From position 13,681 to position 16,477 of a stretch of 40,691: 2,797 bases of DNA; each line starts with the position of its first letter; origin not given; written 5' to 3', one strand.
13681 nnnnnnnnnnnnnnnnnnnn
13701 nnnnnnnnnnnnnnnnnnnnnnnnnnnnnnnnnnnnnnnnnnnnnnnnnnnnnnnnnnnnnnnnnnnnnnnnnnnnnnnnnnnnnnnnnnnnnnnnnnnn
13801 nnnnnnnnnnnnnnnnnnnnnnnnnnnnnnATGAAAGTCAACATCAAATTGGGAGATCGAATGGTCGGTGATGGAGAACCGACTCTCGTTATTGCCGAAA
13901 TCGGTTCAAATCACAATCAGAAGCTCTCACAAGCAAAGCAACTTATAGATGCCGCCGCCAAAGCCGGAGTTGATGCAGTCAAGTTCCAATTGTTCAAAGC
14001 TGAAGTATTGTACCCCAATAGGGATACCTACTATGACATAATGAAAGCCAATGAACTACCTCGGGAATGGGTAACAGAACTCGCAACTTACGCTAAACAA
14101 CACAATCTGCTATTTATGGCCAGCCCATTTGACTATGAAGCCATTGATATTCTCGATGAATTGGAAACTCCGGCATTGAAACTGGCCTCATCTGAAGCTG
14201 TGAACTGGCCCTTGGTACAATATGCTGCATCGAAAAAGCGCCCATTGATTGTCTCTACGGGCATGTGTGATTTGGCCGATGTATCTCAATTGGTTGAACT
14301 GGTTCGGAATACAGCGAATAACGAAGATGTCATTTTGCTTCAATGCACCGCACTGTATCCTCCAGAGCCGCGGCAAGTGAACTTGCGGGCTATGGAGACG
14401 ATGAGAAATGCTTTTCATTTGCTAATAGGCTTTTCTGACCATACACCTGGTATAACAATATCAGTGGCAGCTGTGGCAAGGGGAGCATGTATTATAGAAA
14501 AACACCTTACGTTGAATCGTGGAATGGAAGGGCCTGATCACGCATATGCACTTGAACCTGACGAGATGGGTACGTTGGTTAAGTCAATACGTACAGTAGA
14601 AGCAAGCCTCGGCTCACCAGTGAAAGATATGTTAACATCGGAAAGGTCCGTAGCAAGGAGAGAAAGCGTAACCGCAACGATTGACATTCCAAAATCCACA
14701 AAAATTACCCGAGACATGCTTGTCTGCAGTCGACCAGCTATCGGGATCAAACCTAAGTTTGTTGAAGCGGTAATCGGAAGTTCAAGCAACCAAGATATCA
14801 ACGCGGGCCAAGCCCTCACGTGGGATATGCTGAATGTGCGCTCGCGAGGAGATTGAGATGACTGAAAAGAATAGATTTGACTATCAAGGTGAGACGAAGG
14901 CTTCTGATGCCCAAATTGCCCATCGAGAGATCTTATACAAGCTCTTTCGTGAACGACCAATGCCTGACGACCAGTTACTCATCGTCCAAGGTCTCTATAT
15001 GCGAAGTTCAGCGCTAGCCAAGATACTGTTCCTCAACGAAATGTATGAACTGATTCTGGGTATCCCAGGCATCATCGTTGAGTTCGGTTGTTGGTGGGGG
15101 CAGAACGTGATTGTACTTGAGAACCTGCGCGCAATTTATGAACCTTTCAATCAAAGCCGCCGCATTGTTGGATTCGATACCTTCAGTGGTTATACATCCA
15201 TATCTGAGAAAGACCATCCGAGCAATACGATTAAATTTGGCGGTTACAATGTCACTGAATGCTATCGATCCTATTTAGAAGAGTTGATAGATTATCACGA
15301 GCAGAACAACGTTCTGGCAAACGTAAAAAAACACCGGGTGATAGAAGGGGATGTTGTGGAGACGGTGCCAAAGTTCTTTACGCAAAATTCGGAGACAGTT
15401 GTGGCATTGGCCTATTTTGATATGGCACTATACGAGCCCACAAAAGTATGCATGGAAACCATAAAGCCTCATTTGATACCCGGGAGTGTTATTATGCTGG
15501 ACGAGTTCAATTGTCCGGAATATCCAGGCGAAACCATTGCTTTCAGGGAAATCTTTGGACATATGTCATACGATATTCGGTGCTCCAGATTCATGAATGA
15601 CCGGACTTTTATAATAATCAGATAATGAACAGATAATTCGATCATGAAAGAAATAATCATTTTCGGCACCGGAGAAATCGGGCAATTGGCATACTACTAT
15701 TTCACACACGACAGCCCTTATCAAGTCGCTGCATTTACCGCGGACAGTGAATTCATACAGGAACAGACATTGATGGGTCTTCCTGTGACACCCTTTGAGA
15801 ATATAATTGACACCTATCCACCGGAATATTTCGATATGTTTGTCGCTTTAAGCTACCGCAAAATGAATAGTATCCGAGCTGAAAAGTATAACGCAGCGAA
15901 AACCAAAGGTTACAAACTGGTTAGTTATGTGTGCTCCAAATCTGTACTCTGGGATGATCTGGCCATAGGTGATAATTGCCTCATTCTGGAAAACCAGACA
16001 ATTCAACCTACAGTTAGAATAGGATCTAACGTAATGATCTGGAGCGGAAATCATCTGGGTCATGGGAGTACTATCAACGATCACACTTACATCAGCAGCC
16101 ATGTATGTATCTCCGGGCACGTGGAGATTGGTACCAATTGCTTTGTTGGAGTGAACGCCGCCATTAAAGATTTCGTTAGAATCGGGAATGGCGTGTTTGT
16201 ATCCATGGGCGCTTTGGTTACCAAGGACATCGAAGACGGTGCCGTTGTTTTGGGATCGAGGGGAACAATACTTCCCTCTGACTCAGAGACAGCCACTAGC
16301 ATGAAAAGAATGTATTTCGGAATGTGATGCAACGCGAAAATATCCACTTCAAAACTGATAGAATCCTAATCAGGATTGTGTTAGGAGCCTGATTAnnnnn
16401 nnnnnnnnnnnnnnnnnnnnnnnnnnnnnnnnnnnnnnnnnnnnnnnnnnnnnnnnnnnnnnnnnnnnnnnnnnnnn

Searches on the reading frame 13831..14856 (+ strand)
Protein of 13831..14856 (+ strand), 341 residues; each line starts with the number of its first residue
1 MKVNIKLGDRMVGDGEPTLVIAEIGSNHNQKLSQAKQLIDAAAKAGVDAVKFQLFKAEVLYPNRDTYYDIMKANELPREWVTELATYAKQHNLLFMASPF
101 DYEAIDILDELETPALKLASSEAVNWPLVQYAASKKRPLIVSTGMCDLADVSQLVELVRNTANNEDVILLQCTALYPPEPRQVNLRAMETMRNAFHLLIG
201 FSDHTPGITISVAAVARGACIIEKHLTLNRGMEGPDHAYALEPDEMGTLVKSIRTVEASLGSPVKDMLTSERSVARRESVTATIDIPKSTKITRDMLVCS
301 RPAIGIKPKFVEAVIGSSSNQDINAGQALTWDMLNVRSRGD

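Call 3: search_protein_families(library=pfam, proteins=[window:13831-14856:+])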
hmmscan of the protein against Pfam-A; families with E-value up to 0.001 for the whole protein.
window:13831-14856:+ (341 aa): 2 families
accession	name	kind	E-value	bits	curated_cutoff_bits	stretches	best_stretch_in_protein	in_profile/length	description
PF03102.20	NeuB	-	3.5e-79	266.1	22.1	1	38-264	1-240/241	NeuB family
PF08666.17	SAF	-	5.3e-10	40.1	21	1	278-334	2-62/63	SAF domain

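Call 4: search_protein_families(library=ncbifam, proteins=[window:13831-14856:+])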
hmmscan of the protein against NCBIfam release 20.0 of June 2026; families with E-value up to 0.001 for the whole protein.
window:13831-14856:+ (341 aa): 2 families
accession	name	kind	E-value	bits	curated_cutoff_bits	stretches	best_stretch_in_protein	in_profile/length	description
TIGR03569.1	NeuB_NnaB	equivalog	1.1e-99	333.6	399.65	1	18-328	1-328/329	N-acetylneuraminate synthase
TIGR03586.1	PseI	equivalog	4e-87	292.5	340.25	1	18-329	2-327/327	pseudaminic acid synthase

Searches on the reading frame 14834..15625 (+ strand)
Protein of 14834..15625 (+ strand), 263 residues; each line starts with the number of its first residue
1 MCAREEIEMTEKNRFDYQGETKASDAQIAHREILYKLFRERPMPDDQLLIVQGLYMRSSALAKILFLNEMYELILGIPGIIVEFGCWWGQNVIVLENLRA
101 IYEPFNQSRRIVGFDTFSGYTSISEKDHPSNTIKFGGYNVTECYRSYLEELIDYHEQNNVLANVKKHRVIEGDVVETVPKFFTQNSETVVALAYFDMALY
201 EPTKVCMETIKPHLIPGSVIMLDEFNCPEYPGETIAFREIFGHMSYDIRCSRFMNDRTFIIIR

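Call 13: search_protein_families(library=pfam, proteins=[window:14834-15625:+], max_evalue=0.00001)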
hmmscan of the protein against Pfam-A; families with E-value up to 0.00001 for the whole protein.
window:14834-15625:+ (263 aa): 1 family
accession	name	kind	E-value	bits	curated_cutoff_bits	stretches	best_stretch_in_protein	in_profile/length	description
PF05711.17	TylF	-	5.8e-06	26.2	23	1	76-227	90-231/264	Macrocin-O-methyltransferase (TylF)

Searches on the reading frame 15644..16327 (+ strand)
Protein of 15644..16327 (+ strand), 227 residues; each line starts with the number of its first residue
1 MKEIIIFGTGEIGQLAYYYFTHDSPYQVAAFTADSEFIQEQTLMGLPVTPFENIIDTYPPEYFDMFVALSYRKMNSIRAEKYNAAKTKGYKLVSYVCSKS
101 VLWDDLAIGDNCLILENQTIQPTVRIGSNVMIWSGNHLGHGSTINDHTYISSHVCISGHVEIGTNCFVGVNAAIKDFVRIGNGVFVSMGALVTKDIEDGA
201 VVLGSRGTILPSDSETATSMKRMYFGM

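Call 13: search_protein_families(library=pfam, proteins=[window:15644-16327:+], max_evalue=0.00001)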
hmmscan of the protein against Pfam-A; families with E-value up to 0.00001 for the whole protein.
window:15644-16327:+ (227 aa): 3 families
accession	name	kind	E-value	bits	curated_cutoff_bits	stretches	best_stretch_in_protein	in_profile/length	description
PF00132.30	Hexapep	-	2.1e-15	56.1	27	2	124-158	2-36/36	Bacterial transferase hexapeptide (six repeats)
PF25084.1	LbH_EIF2B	-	3.5e-07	30.6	54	0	98-148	54-103/105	EIF2B subunit epsilon LbH domain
PF14602.12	Hexapep_2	-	7.8e-07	29.1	27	0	160-194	2-34/34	Hexapeptide repeat of succinyl-transferase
